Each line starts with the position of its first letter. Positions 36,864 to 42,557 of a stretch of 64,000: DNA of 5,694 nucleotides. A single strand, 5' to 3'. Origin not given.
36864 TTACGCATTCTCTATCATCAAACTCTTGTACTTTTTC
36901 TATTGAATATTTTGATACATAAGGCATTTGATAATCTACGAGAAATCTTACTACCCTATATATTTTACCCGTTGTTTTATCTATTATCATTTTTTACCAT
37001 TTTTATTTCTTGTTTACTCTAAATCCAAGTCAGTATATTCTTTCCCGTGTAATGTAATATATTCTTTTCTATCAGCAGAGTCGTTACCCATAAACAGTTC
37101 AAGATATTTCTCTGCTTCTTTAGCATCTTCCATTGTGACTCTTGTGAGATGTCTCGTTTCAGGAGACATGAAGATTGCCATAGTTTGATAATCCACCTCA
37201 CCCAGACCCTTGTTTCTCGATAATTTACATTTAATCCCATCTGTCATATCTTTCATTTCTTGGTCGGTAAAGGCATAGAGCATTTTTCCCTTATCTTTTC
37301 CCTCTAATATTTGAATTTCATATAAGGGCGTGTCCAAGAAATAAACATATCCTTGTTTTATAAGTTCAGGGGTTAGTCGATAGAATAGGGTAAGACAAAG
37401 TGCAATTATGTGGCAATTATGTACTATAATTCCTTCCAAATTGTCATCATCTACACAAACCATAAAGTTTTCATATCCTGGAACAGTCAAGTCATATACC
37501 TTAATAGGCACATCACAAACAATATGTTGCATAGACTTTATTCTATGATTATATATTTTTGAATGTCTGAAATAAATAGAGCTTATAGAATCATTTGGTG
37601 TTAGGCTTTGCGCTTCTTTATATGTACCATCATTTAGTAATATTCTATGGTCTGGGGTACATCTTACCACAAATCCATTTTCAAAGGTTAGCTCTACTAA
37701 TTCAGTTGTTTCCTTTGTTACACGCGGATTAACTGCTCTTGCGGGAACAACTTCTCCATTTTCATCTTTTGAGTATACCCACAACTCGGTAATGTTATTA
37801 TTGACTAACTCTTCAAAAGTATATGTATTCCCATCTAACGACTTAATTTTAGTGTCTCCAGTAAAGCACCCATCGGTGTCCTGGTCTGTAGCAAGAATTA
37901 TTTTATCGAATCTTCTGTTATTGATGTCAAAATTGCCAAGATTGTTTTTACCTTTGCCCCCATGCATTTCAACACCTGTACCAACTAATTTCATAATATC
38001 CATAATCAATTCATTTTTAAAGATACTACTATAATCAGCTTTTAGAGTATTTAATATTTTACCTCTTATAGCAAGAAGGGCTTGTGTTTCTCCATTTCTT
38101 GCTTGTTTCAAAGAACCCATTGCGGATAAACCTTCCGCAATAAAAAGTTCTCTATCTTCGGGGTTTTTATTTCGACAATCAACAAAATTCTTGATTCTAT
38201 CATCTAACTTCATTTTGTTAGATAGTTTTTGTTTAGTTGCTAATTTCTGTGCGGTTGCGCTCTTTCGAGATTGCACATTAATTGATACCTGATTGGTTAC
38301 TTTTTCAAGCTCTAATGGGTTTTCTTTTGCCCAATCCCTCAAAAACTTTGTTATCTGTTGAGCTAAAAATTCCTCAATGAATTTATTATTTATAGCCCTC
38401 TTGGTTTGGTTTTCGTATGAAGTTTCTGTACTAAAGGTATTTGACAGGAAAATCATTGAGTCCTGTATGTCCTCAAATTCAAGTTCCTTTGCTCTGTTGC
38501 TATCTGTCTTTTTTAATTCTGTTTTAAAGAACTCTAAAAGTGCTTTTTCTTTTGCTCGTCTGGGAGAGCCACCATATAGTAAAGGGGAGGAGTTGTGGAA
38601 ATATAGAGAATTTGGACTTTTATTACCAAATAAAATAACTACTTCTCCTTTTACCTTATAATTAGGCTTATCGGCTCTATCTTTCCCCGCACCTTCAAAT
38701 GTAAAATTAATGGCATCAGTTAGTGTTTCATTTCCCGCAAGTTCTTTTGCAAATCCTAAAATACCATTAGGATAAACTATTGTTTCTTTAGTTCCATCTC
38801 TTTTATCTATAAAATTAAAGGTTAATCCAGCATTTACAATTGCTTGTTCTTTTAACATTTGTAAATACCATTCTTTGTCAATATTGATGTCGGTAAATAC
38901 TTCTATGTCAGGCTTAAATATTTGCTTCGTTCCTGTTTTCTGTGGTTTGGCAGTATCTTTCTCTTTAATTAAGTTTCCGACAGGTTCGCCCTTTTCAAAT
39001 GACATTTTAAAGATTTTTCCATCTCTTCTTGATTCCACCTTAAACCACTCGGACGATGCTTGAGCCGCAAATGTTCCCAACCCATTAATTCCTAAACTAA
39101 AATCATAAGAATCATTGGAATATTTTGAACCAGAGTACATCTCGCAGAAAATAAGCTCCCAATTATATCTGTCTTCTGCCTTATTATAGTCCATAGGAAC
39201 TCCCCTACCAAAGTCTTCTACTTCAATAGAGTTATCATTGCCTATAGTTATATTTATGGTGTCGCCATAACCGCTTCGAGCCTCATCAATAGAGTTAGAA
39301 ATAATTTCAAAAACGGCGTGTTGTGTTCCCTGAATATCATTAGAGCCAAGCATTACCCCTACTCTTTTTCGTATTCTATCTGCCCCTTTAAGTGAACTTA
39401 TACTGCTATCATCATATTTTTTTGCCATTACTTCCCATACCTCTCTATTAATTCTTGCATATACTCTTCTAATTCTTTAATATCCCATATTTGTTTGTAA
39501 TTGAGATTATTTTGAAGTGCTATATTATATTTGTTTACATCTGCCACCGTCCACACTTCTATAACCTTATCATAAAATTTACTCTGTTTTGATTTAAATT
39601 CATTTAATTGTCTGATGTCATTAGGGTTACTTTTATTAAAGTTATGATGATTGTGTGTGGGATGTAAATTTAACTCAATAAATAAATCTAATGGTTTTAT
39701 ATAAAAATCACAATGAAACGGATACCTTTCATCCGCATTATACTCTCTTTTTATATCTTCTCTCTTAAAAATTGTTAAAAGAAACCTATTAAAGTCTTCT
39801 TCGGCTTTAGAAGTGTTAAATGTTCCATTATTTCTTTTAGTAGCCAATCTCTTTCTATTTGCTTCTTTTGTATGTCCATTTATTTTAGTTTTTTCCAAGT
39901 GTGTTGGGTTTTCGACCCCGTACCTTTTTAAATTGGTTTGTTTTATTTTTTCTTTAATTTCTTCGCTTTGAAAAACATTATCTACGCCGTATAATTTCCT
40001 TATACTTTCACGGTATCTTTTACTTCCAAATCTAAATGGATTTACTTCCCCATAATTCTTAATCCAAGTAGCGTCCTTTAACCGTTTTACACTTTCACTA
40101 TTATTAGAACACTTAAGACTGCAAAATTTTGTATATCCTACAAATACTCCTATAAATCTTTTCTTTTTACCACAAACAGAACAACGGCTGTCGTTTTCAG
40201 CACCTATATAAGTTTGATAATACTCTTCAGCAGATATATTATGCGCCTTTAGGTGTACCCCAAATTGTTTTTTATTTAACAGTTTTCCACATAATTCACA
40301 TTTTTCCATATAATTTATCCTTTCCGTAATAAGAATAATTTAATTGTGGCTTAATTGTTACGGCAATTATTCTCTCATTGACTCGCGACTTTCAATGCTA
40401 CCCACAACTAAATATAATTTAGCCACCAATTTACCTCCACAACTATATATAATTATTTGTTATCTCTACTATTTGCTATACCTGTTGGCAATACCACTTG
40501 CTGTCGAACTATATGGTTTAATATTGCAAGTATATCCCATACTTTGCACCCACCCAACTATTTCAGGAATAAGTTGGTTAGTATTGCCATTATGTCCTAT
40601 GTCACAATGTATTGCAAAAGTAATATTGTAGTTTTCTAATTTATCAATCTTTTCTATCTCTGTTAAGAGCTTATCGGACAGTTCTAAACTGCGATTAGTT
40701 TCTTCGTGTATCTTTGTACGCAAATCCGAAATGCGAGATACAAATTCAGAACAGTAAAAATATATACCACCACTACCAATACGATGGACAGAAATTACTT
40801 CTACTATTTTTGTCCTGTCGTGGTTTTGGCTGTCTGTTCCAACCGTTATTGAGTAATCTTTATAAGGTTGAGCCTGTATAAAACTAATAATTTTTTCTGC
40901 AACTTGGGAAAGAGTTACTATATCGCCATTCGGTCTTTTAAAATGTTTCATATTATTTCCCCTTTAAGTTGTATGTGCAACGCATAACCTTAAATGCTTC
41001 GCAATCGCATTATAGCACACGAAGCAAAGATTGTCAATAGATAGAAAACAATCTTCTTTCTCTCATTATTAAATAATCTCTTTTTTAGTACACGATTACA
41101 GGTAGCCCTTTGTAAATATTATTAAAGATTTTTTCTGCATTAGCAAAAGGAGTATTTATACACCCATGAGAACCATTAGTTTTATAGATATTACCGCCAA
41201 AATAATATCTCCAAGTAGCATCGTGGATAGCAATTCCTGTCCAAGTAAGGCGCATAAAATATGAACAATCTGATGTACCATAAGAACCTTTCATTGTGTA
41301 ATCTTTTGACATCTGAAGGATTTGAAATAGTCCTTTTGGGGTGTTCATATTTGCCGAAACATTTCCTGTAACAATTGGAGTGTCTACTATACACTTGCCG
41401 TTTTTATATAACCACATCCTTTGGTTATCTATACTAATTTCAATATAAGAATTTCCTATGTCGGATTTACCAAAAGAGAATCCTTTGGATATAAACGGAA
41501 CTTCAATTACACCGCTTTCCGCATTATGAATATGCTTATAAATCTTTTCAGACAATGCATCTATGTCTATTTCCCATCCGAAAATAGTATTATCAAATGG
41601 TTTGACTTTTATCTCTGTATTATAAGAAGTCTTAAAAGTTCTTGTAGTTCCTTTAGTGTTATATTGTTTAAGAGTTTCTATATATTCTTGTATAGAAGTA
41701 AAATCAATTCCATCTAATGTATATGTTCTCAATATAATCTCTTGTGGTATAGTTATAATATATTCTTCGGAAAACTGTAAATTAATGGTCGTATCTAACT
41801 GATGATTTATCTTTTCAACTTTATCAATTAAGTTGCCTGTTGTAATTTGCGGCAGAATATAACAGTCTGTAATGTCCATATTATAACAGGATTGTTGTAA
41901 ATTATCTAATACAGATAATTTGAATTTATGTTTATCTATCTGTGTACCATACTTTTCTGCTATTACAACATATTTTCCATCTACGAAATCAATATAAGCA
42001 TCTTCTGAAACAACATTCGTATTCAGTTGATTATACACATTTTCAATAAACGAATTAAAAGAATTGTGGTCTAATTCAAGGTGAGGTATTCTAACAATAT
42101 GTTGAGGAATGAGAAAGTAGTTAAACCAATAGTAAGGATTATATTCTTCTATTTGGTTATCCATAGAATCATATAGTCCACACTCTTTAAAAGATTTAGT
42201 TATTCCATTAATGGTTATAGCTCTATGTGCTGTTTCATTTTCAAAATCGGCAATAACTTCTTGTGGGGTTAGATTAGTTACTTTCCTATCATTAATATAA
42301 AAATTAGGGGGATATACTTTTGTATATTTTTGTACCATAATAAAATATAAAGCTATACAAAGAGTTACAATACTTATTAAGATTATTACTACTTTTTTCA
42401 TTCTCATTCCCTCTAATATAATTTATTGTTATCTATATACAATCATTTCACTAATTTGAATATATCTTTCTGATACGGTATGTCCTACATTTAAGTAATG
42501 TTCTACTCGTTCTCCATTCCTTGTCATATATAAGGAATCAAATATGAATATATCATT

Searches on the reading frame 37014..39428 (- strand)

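Call 18: search_protein_families(library=pfam, proteins=[window:37014-39428:-], max_evalue=0.01)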
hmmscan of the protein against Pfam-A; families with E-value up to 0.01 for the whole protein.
window:37014-39428:- (804 aa): 8 families
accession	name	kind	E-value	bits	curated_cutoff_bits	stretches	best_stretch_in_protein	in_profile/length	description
PF00204.31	DNA_gyraseB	-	9.7e-18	64.7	27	1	222-394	1-170/173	DNA gyrase B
PF14890.11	Intein_splicing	-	3.7e-13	50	35.8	1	535-671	9-155/155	Intein splicing domain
PF00986.26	DNA_gyraseB_C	-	6.7e-13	49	29.8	1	733-791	3-62/63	DNA gyrase B subunit, carboxyl terminus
PF01751.28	Toprim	-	1.6e-10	41.4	23.1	1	427-520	1-69/96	Toprim domain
PF02518.31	HATPase_c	-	1.4e-07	32.4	26.4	1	31-133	2-95/111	Histidine kinase-, DNA gyrase B-, and HSP90-like ATPase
PF07591.16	PT-HINT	-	6.8e-06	26.8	27.7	1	551-671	20-136/137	Pretoxin HINT domain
PF13589.12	HATPase_c_3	-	0.0021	18.5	25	1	36-145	4-104/137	Histidine kinase-, DNA gyrase B-, and HSP90-like ATPase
PF01079.26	Hint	-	0.0023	18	29.7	1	517-608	9-98/213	Hint module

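Call 19: search_protein_families(library=phrogs, proteins=[window:37014-39428:-], max_evalue=0.001)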
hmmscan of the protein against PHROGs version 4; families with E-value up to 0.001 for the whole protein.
window:37014-39428:- (804 aa): 5 families
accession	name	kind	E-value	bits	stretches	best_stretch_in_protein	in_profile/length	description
phrog_28877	-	DNA, RNA and nucleotide metabolism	1.7e-175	586.9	2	5-521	3-544/1441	DNA topoisomerase II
phrog_543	-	DNA, RNA and nucleotide metabolism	1.7e-122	410.9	2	2-521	20-522/661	DNA topoisomerase II large subunit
phrog_7229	-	DNA, RNA and nucleotide metabolism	1.5e-17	64.9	1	644-797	27-168/172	DNA topoisomerase II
phrog_12023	-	DNA, RNA and nucleotide metabolism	5.1e-15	55.9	1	738-792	4-59/71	DNA topoisomerase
phrog_16259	-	DNA, RNA and nucleotide metabolism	4.1e-05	24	1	519-615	231-326/330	DNA helicase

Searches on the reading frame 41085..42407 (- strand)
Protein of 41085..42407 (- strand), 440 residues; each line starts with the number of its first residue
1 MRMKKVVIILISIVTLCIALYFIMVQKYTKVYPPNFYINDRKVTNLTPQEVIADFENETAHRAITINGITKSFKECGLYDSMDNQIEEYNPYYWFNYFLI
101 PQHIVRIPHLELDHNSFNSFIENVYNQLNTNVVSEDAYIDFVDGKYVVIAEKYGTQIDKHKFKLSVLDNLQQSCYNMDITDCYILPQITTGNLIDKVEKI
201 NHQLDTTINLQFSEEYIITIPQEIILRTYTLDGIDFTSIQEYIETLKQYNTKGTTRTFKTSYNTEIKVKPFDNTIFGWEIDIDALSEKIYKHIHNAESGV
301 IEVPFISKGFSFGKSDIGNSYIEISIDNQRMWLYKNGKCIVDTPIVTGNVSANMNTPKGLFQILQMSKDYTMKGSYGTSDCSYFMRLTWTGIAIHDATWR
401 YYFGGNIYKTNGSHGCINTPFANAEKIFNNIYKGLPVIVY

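Call 18: search_protein_families(library=pfam, proteins=[window:41085-42407:-], max_evalue=0.01)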
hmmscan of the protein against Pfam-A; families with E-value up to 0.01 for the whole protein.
window:41085-42407:- (440 aa): 2 families
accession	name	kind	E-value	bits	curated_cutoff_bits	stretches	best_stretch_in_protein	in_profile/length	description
PF03734.19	YkuD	-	1.1e-21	78.4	23.4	1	320-439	2-146/146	L,D-transpeptidase catalytic domain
PF12229.13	PG_binding_4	-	4.9e-11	43.3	22.1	1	108-172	48-110/117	Putative peptidoglycan binding domain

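Call 19: search_protein_families(library=phrogs, proteins=[window:41085-42407:-], max_evalue=0.001)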
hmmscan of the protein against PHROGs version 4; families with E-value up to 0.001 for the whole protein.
window:41085-42407:- (440 aa): 0 families
